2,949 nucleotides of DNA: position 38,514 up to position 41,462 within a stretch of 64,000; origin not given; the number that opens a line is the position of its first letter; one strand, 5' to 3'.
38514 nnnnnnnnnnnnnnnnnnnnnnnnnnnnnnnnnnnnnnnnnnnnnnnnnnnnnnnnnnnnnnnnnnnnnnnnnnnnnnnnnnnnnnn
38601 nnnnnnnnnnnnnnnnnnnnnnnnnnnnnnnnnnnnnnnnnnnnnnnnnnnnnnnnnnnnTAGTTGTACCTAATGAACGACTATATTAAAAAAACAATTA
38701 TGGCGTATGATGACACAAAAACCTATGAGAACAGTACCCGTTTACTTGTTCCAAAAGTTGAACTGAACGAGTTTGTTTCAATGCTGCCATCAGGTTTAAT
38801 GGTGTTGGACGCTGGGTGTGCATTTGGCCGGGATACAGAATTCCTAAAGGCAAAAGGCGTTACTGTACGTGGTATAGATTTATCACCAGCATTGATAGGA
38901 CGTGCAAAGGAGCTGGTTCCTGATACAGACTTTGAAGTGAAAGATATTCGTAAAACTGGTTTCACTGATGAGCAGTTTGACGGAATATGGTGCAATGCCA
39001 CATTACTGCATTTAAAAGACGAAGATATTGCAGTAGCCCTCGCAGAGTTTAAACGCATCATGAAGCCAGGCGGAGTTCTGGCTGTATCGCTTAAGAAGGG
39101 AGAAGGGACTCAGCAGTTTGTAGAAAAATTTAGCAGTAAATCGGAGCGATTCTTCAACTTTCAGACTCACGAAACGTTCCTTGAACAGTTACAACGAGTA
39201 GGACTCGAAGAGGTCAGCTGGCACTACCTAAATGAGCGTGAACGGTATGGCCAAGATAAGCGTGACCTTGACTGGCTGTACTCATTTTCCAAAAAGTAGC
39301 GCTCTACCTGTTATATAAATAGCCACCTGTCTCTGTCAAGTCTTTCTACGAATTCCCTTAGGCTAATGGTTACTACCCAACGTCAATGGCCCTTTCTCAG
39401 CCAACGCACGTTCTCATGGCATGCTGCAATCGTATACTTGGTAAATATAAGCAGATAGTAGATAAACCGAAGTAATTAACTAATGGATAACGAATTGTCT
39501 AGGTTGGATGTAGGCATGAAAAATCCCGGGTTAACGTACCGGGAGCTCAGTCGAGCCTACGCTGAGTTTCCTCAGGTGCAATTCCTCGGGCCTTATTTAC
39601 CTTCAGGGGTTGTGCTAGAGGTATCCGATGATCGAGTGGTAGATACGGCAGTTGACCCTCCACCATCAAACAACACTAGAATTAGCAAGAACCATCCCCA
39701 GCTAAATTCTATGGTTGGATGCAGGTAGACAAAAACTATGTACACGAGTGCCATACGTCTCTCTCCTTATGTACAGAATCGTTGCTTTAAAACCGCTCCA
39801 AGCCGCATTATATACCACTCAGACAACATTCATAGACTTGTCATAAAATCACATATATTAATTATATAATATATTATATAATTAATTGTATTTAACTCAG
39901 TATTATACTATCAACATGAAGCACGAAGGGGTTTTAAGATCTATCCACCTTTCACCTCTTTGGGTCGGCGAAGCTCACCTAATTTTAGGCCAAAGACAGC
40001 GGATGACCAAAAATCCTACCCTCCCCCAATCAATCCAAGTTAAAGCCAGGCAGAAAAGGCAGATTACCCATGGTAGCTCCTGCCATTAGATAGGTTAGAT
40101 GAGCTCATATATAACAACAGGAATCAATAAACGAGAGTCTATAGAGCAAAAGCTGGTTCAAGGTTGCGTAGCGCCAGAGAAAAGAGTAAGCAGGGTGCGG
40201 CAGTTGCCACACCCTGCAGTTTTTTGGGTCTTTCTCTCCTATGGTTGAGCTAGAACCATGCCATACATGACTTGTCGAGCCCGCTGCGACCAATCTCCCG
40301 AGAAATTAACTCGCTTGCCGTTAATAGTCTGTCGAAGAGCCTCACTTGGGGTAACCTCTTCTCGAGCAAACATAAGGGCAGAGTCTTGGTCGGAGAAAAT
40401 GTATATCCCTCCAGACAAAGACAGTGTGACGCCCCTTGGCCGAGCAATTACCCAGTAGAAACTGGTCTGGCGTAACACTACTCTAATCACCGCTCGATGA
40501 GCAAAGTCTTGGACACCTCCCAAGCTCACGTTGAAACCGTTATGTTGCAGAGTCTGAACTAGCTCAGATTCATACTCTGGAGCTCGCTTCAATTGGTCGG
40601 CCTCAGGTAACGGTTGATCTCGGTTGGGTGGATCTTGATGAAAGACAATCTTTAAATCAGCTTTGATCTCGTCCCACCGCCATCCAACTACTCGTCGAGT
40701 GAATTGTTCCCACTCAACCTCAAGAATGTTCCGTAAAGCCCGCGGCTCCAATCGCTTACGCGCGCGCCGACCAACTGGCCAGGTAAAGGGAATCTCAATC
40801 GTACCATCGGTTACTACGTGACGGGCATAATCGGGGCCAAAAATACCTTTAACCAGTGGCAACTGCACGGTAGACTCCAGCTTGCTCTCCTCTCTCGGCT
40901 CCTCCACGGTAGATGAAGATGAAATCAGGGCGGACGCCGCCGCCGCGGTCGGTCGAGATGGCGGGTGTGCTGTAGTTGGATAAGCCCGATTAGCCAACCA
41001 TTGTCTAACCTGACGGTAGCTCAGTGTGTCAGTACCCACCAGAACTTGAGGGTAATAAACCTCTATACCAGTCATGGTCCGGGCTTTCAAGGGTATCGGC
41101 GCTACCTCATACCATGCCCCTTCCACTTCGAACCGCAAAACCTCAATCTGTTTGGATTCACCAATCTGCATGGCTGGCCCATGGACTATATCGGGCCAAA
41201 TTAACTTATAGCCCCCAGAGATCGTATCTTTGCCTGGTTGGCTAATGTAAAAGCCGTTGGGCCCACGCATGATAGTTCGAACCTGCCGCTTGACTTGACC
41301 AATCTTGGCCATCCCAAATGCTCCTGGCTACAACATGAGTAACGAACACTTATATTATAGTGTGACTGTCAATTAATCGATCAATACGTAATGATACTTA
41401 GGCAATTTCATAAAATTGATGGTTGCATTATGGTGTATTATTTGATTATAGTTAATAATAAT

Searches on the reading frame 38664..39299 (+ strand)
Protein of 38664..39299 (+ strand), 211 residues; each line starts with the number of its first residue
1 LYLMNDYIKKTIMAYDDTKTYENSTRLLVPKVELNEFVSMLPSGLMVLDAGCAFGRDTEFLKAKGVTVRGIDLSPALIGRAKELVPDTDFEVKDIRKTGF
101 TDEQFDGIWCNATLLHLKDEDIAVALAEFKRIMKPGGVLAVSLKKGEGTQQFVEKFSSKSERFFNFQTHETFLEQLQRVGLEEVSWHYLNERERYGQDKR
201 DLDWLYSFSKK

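Call 16: search_protein_families(library=pfam, proteins=[window:38664-39299:+])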
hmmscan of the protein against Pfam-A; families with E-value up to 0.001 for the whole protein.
window:38664-39299:+ (211 aa): 9 families
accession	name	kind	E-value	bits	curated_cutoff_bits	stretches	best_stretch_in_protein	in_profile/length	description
PF08241.18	Methyltransf_11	-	3.1e-20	73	21.2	1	48-140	1-94/95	Methyltransferase domain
PF13649.12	Methyltransf_25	-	8.1e-20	71.8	27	1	47-137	1-97/97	Methyltransferase domain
PF13489.12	Methyltransf_23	-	2.3e-14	53.9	27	1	36-183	15-161/164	Methyltransferase domain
PF08242.18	Methyltransf_12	-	1.4e-13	51.8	30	1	48-139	1-98/98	Methyltransferase domain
PF13847.12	Methyltransf_31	-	2.5e-13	50.4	27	1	43-162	3-128/145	Methyltransferase domain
PF02353.26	CMAS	-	4e-06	26.8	27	1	39-146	58-169/273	Mycolic acid cyclopropane synthetase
PF03848.20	TehB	-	1.1e-05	25.4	20.4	1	33-138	21-129/193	Tellurite resistance protein TehB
PF07021.18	MetW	-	0.00046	20.3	21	1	35-120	5-91/193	Methionine biosynthesis protein MetW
PF05401.17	NodS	-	0.00055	20.3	24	0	47-139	47-142/201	Nodulation protein S (NodS)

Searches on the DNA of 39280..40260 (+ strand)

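Call 67: search_rna_families(source=window, start=39280, end=40260, threshold=evalue, max_evalue=1)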
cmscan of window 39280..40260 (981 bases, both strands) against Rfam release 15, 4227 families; matches with E-value up to 1: 1.
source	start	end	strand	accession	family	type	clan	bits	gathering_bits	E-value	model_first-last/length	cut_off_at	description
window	40182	40223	-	RF04288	mir-9201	Gene; miRNA;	CL00147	18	95.5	0.91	1-81/81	no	mir-9201 microRNA precursor family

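Call 86: search_dna_similar(query=window:39830-39930:+, collection=phages, mode=distant, max_evalue=1, max_rows=10)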
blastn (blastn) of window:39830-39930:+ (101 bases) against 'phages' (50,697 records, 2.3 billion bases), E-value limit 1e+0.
No match.

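Call 87: search_dna_similar(query=window:39830-39930:+, collection=plasmids, mode=distant, max_evalue=1, max_rows=10)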
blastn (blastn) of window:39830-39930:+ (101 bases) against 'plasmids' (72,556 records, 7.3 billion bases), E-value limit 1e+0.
Records with a match: 2; places in all: 2; records where one place covers at least 80% of the query: 0.
Best place of each record, by identity: 90-95% 1; 80-90% 1.
By first word of the organism name: Bacillus 1; Priestia 1.
By predicted mobility (MOB-suite, as given by PLSDB): mobilizable 1; non-mobilizable 1.
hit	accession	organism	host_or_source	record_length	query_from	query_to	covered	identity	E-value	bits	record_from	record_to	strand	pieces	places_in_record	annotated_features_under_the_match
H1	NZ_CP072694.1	Bacillus thuringiensis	whole organism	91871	13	50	38%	84.6%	2e-1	41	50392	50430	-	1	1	none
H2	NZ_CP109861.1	Priestia megaterium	dendrobium,mixed culture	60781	13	39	27%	92.6%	2e-1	41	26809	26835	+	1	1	none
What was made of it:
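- Tried and rejected: Phage and plasmid BLAST with the element: nothing relevant (calls 86, 87).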

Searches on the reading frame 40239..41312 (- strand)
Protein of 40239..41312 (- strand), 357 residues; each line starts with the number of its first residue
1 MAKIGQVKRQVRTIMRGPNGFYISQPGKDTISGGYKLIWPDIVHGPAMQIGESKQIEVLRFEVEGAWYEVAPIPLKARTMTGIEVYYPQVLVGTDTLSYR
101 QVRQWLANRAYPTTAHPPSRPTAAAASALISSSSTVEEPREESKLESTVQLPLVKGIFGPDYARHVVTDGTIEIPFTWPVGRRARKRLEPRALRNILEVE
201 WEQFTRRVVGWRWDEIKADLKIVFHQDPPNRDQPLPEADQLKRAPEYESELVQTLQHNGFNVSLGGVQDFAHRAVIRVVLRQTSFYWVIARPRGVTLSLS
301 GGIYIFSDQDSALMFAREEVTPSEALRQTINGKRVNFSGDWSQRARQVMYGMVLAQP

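Call 16: search_protein_families(library=pfam, proteins=[window:40239-41312:-])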
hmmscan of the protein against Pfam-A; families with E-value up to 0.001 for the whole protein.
window:40239-41312:- (357 aa): 0 families

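Call 63: find_encoding_contigs(protein=window:40239-41312:-, flank=10000, max_places=10)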
Protein window:40239-41312:- (357 aa): 11 contigs read that carry it; 9 places shown.
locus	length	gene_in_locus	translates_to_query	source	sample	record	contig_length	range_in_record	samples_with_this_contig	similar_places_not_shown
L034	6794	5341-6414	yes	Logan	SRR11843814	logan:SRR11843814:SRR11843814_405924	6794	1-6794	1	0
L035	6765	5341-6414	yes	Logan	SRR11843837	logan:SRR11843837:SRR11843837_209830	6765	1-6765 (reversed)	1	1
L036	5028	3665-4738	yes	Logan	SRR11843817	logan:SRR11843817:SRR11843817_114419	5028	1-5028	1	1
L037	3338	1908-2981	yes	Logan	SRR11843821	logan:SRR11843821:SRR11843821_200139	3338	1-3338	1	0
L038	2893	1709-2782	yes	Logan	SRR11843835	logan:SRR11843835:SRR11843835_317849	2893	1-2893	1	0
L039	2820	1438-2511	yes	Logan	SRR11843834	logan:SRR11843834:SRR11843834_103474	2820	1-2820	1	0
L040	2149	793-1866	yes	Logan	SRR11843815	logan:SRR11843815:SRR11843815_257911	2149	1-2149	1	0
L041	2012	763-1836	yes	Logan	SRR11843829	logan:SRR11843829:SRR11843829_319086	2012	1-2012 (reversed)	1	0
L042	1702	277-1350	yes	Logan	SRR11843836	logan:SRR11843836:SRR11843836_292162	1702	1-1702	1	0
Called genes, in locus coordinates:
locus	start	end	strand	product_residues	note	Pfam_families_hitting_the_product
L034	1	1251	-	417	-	?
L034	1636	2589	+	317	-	PF13641:Glyco_tranf_2_3 (weak), PF00535:Glycos_transf_2, PF10111:Glyco_tranf_2_2 (faint)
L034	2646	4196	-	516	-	PF06030:WxLIP_PGBD, PF13399:LytR_C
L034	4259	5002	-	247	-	PF13731:WxL (faint)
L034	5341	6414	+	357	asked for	-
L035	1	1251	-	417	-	?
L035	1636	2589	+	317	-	PF13641:Glyco_tranf_2_3 (weak), PF00535:Glycos_transf_2, PF10111:Glyco_tranf_2_2 (faint)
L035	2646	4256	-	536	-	PF06030:WxLIP_PGBD, PF13399:LytR_C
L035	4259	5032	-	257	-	PF13731:WxL (faint)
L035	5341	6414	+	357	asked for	-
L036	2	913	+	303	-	?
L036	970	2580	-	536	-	PF06030:WxLIP_PGBD, PF13399:LytR_C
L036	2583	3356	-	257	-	PF13731:WxL (faint)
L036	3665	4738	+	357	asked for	-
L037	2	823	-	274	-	?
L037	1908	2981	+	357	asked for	-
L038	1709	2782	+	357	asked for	-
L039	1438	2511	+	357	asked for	-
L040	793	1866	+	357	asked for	-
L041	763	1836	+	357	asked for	-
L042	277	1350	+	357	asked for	-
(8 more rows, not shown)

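Call 78: search_protein_families(library=ncbifam, proteins=[window:40239-41312:-], max_evalue=0.01)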
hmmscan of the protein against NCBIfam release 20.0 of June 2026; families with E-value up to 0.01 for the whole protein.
window:40239-41312:- (357 aa): 0 families
